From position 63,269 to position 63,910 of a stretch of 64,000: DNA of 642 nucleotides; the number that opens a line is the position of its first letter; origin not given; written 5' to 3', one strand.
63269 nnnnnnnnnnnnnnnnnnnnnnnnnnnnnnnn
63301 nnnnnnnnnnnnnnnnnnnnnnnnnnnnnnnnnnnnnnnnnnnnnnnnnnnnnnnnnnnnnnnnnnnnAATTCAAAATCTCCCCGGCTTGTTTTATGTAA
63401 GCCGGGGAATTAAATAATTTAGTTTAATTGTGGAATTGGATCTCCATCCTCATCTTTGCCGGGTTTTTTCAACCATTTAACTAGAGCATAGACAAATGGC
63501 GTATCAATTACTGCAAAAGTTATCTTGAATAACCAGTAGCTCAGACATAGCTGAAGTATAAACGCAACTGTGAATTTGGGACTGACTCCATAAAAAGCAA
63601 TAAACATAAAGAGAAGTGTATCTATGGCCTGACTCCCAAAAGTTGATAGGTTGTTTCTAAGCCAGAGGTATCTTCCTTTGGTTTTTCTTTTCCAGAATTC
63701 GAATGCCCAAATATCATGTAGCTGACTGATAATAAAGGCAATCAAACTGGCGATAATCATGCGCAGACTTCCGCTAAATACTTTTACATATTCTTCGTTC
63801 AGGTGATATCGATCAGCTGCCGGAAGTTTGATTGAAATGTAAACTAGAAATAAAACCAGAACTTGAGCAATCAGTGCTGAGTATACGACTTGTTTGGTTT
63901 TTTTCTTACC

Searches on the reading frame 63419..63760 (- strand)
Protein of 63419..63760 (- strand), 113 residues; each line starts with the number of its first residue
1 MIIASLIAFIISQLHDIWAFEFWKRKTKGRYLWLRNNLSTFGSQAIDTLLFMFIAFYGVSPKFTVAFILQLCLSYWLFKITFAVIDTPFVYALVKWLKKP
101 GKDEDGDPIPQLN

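Call 82: search_protein_families(library=pfam, proteins=[window:63419-63760:-], max_evalue=0.001)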
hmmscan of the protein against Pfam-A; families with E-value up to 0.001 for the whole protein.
window:63419-63760:- (113 aa): 1 family
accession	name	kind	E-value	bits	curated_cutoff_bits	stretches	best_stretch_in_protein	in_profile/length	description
PF02592.20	Vut_1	-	3.5e-29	102.6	27.2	1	1-92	68-151/152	Putative vitamin uptake transporter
